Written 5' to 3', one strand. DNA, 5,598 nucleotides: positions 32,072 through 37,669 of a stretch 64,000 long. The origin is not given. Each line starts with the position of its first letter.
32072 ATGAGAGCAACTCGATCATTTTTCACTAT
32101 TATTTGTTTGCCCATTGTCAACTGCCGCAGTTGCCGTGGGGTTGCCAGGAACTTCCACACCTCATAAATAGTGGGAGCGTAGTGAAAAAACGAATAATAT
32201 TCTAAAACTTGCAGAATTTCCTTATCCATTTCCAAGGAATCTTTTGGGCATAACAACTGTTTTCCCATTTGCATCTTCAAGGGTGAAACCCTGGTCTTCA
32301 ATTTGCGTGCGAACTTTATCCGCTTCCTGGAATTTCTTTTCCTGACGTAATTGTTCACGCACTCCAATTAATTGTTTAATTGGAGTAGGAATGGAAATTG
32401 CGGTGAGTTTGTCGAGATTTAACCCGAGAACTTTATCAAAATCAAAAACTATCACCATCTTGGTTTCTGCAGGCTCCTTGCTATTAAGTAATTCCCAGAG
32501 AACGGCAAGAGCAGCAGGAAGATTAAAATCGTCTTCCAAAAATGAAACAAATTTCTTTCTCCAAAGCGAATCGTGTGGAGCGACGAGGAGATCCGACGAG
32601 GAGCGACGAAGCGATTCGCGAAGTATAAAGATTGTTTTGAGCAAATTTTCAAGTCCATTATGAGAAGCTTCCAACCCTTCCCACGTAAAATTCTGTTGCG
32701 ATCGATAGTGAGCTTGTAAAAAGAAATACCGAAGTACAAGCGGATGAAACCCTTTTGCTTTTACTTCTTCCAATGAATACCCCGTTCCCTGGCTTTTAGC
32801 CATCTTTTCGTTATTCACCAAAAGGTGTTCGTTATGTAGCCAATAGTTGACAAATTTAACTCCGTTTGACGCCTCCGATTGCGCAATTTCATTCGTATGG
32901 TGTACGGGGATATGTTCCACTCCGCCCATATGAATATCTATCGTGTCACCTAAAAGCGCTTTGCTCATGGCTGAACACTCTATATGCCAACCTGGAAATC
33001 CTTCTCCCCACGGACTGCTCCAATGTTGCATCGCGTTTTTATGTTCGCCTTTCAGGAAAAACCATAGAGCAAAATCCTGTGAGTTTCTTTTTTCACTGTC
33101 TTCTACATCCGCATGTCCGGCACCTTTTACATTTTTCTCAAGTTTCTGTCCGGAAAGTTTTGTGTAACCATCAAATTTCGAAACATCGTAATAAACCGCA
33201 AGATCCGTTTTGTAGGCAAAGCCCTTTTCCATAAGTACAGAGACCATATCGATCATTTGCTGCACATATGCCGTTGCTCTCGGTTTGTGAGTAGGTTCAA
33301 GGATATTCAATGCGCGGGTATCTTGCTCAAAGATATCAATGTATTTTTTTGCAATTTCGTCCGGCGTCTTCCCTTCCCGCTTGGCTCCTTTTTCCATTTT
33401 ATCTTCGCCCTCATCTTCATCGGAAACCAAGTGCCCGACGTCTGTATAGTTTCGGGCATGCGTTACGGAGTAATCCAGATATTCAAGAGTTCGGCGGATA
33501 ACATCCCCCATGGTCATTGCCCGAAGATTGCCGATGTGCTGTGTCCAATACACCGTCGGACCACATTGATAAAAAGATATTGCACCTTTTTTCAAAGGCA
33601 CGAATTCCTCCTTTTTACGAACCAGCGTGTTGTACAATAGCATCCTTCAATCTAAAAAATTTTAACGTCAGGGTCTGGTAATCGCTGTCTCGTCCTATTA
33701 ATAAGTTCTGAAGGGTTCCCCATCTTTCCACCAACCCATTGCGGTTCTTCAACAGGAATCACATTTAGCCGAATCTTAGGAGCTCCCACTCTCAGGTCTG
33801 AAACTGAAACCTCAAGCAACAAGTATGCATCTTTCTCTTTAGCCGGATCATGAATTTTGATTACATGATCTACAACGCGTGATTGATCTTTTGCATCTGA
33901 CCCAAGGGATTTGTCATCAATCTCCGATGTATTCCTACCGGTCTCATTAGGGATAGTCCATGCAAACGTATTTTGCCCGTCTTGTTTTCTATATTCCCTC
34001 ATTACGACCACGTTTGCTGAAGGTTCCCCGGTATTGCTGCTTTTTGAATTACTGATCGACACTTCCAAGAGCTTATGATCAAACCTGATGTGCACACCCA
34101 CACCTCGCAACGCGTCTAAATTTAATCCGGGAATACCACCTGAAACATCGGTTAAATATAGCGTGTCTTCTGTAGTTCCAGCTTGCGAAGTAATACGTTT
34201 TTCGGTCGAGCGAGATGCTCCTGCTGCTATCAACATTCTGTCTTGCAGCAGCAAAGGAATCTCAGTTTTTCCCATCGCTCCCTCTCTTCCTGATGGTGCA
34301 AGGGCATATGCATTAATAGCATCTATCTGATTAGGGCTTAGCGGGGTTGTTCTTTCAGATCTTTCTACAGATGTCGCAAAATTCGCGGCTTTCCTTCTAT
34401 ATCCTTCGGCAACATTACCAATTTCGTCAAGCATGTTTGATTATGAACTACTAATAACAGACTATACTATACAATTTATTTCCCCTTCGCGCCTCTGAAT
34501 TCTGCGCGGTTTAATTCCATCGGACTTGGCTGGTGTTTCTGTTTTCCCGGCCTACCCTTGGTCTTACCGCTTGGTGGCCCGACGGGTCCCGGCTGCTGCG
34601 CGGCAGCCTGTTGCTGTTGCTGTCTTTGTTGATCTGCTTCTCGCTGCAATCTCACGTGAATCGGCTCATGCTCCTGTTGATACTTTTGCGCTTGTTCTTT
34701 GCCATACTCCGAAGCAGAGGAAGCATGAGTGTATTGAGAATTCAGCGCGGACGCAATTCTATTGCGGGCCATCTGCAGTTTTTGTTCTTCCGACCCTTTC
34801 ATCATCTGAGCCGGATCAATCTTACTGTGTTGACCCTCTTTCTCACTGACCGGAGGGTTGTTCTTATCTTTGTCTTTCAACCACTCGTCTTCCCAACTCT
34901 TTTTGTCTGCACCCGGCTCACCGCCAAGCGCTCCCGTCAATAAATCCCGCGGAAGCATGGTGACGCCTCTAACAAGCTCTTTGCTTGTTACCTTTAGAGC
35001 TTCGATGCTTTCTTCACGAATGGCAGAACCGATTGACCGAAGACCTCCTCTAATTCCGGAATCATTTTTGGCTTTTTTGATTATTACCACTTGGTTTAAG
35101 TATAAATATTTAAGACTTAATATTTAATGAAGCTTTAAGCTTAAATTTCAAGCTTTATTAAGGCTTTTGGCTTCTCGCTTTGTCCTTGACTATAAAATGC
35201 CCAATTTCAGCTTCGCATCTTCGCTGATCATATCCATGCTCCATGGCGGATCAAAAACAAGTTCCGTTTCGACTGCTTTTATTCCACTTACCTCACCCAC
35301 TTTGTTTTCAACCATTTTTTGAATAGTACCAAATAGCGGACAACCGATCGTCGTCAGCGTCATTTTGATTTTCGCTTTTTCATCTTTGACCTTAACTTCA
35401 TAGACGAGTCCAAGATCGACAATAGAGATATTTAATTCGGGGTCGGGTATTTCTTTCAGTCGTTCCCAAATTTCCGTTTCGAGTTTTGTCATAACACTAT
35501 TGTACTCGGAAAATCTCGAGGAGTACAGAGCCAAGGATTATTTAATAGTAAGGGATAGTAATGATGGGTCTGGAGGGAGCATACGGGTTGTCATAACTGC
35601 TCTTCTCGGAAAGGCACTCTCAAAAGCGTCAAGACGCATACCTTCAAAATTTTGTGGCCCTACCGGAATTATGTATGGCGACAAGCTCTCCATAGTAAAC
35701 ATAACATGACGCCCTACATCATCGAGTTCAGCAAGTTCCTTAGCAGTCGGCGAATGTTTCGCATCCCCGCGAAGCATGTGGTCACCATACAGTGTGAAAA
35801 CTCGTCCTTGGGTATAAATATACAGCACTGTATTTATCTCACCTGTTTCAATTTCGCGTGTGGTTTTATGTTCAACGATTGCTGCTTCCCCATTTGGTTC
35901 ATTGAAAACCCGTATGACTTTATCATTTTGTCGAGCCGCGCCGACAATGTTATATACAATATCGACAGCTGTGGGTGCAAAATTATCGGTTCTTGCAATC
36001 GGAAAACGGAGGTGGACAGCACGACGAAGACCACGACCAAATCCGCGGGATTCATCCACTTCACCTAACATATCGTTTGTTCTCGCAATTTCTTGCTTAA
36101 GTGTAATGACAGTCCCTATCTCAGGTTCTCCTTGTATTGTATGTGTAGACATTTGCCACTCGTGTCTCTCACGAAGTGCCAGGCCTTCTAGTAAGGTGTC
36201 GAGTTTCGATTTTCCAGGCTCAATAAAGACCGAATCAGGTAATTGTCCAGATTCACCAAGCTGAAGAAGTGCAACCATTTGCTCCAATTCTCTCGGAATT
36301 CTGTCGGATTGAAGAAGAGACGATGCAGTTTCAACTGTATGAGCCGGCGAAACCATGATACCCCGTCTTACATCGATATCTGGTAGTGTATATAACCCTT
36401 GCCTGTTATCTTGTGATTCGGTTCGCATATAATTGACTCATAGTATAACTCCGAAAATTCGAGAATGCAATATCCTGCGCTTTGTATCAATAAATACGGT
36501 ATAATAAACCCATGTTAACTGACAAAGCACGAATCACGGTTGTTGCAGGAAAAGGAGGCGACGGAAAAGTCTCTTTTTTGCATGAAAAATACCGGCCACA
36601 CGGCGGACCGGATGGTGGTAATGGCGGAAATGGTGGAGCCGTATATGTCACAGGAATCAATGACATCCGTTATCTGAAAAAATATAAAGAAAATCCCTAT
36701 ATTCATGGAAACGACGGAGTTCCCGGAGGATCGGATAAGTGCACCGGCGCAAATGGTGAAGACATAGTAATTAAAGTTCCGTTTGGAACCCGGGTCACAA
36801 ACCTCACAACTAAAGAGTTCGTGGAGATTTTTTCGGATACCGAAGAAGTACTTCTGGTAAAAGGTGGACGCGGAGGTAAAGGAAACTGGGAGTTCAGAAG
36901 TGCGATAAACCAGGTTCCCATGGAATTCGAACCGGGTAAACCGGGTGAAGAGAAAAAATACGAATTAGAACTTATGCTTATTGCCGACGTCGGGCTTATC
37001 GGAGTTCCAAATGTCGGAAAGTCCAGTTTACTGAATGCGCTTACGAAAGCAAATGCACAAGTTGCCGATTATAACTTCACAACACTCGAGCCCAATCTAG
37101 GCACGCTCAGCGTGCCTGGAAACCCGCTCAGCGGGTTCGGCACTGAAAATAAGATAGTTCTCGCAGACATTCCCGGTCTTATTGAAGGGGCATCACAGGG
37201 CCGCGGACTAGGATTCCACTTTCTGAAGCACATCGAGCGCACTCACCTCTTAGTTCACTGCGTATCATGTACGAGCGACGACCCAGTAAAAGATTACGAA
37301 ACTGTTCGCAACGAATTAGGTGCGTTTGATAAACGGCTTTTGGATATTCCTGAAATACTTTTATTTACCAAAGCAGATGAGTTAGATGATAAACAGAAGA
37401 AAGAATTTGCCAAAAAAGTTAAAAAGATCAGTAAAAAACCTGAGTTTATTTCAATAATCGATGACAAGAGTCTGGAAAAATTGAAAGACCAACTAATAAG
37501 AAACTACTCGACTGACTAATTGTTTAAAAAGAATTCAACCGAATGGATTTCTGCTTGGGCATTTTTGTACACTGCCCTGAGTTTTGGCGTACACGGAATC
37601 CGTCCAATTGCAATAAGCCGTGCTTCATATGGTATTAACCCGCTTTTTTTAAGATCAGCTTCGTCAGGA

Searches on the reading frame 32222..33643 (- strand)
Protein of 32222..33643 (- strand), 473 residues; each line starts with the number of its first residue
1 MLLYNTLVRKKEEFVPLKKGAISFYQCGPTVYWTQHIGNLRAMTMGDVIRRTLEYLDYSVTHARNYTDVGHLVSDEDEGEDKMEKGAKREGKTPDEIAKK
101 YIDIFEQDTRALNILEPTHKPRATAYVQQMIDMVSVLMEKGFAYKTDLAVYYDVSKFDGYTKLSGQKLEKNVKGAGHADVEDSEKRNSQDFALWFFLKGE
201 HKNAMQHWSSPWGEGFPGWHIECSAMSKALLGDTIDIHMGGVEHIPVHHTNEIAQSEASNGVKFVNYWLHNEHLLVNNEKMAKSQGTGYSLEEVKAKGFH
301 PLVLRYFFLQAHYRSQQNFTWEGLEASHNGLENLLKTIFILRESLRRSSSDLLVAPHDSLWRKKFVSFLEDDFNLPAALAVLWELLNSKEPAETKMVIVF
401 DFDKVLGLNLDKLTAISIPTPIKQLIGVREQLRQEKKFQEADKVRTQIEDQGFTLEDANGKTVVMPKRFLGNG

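Call 7: search_protein_families(library=pfam, proteins=[window:32222-33643:-], max_evalue=0.00001)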
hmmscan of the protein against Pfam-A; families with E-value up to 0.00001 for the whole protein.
window:32222-33643:- (473 aa): 2 families
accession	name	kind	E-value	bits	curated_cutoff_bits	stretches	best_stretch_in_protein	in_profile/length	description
PF01406.26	tRNA-synt_1e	-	1.9e-90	303.8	27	1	14-327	2-299/301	tRNA synthetases class I (C) catalytic domain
PF09334.17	tRNA-synt_1g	-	1.8e-13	50.4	20.1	1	247-329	294-376/391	tRNA synthetases class I (M)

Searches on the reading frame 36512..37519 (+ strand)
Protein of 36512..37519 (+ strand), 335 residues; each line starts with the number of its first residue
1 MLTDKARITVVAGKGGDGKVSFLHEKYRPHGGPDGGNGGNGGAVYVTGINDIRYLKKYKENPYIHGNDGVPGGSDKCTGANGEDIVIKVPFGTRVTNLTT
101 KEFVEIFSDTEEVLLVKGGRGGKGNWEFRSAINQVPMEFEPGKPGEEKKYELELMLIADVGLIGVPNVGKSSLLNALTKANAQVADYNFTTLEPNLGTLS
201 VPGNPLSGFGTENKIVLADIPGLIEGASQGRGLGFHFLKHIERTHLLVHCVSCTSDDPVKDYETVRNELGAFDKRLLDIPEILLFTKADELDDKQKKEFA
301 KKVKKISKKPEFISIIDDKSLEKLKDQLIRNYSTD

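Call 60: search_protein_families(library=pfam, proteins=[window:36512-37519:+], max_evalue=0.00001)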
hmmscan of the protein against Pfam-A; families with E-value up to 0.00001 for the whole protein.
window:36512-37519:+ (335 aa): 4 families
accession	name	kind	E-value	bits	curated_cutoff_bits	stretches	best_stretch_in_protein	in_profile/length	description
PF01018.28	GTP1_OBG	-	3.1e-48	163.7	27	1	4-155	2-154/155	GTP1/OBG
PF01926.29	MMR_HSR1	-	5.2e-25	88.2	21.9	1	159-287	1-113/113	50S ribosome-binding GTPase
PF02421.24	FeoB_N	-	2.7e-08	33.9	27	1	160-222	3-56/156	Ferrous iron transport protein B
PF03193.22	RsgA_GTPase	-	4.8e-07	30.2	30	0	278-330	53-106/174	RsgA GTPase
